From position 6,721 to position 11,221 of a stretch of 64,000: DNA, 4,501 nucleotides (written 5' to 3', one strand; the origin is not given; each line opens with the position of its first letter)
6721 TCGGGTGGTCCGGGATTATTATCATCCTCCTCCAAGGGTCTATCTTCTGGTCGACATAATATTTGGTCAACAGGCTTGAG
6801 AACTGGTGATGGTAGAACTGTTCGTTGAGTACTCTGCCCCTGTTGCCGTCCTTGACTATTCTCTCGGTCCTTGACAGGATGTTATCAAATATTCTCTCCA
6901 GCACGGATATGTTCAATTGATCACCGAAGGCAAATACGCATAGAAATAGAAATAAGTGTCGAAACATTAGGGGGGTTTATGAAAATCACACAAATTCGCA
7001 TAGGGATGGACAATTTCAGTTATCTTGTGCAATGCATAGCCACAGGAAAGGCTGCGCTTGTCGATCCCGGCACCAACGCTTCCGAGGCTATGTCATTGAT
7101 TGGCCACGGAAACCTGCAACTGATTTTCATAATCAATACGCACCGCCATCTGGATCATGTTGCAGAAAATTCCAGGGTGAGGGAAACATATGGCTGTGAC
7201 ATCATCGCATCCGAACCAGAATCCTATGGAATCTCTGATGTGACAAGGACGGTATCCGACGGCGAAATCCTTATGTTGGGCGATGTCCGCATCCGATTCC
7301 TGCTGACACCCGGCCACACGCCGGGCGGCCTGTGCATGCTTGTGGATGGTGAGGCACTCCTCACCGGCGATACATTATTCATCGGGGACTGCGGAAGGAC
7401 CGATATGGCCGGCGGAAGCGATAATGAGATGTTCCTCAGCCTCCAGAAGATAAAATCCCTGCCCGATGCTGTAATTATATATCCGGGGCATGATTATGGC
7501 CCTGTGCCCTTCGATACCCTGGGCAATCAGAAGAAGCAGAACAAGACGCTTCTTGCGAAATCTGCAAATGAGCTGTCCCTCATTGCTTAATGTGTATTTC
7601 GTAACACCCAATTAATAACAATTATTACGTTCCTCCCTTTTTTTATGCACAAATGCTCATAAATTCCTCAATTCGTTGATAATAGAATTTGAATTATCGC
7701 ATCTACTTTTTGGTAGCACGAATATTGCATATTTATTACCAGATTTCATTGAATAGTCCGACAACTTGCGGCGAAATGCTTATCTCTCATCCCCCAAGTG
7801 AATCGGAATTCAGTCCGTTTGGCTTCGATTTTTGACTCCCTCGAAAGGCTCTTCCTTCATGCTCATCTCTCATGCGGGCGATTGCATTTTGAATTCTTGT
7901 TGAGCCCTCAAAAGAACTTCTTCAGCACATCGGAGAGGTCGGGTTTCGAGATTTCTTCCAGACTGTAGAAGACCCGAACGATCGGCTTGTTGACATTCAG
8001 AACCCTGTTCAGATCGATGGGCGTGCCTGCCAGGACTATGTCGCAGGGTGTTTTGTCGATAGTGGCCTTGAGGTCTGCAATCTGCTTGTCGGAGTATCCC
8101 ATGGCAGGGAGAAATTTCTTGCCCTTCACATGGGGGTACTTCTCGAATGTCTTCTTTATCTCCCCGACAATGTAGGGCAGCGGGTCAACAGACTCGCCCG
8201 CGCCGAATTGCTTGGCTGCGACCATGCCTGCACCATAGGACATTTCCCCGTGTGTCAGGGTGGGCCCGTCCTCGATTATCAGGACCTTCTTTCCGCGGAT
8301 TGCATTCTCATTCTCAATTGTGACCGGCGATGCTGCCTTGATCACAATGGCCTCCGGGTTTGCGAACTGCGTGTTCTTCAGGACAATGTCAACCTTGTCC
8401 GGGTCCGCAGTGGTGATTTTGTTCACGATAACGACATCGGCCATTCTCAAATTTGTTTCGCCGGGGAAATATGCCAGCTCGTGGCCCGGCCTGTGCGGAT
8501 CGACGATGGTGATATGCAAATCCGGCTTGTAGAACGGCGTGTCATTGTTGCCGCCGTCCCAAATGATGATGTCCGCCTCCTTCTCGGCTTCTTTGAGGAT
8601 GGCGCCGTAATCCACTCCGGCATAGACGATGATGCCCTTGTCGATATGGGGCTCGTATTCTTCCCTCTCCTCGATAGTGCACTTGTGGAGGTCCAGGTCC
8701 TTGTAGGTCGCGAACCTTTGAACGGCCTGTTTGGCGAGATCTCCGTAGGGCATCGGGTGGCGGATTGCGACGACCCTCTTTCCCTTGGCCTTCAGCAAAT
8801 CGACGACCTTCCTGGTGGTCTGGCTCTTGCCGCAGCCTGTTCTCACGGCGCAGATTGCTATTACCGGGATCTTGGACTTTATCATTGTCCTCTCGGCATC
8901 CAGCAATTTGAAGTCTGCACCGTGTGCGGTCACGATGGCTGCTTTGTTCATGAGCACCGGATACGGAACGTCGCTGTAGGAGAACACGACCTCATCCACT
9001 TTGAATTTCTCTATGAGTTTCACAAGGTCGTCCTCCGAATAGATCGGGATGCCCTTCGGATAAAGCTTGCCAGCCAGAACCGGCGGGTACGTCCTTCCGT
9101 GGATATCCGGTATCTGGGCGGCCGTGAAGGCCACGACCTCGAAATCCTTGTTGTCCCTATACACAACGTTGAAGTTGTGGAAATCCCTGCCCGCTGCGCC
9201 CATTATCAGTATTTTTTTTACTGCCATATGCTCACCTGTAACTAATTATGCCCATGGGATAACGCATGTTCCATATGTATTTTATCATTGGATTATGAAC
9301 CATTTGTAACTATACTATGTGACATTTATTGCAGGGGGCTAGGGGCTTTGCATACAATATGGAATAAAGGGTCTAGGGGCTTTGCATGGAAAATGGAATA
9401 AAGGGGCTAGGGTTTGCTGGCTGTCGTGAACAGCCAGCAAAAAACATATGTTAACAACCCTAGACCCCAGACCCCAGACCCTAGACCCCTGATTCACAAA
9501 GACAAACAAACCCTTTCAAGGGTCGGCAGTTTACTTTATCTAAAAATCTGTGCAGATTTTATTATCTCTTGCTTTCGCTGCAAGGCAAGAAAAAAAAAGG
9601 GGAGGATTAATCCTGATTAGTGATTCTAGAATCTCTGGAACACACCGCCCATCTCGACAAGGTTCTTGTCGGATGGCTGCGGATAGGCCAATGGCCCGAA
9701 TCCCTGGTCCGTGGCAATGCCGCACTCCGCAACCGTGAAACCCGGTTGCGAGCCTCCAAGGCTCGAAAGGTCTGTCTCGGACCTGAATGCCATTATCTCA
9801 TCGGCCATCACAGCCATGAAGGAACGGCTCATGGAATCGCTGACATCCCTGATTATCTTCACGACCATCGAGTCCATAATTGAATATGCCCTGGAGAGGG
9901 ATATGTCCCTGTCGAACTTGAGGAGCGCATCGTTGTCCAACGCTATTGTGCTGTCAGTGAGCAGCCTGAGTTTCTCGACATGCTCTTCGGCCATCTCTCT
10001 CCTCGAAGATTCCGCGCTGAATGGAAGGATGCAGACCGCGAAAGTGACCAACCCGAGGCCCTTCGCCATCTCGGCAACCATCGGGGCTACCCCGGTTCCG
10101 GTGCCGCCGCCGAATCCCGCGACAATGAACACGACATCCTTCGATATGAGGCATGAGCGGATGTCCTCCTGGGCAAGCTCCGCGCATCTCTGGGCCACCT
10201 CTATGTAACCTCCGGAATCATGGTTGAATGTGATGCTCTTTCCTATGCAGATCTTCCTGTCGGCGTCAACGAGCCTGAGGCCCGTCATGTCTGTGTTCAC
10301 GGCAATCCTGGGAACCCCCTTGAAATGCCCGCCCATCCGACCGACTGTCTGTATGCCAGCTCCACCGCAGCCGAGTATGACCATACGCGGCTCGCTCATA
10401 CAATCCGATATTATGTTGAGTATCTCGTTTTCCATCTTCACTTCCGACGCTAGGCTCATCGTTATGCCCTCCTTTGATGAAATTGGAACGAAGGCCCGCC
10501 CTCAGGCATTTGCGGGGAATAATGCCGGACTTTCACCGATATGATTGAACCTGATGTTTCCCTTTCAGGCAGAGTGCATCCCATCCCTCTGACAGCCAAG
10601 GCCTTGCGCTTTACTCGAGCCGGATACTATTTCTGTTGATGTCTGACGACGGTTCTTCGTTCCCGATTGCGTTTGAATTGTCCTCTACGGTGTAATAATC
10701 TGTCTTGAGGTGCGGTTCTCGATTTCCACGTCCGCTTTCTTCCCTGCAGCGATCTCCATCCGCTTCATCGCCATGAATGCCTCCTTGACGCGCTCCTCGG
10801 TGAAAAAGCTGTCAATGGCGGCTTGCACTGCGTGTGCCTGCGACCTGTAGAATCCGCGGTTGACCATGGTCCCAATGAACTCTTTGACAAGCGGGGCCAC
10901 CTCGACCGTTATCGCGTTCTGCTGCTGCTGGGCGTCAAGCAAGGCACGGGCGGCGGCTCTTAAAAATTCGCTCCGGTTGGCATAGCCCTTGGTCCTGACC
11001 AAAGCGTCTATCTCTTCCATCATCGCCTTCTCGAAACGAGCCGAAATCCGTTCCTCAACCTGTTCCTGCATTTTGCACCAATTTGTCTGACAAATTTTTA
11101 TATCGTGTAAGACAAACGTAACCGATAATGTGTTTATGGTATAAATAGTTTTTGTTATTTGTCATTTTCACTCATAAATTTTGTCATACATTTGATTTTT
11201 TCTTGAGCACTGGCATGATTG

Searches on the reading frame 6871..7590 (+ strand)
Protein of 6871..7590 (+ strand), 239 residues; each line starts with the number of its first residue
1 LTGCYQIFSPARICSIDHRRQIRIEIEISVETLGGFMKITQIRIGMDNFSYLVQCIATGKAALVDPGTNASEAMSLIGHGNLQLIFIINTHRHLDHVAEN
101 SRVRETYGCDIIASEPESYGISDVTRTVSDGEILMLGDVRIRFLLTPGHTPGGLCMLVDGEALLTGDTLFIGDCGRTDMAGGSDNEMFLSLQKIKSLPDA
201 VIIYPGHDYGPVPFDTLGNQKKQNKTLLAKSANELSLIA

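Call 30: search_protein_families(library=pfam, proteins=[window:6871-7590:+], max_evalue=0.001)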
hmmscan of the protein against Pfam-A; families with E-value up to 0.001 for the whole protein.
window:6871-7590:+ (239 aa): 1 family
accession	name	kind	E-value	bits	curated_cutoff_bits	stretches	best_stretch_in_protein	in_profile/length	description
PF00753.33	Lactamase_B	-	2.1e-21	77.2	22.7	1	49-207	7-196/196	Metallo-beta-lactamase superfamily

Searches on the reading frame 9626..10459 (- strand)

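Call 30: search_protein_families(library=pfam, proteins=[window:9626-10459:-], max_evalue=0.001)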
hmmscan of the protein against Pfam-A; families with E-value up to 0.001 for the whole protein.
window:9626-10459:- (277 aa): 1 family
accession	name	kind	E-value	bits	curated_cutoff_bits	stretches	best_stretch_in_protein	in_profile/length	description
PF00091.31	Tubulin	-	5.8e-30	105.4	33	1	26-181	2-187/190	Tubulin/FtsZ family, GTPase domain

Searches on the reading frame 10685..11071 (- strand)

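Call 30: search_protein_families(library=pfam, proteins=[window:10685-11071:-], max_evalue=0.001)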
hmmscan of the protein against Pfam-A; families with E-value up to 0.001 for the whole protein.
window:10685-11071:- (128 aa): 2 families
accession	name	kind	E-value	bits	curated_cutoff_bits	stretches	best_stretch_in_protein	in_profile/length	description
PF17723.7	RHH_8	-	1.6e-07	31.8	25.4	1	8-51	5-48/119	Ribbon-Helix-Helix transcriptional regulator family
PF01402.27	RHH_1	-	2.9e-07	30.7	20.5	1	8-46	1-38/39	Ribbon-helix-helix protein, copG family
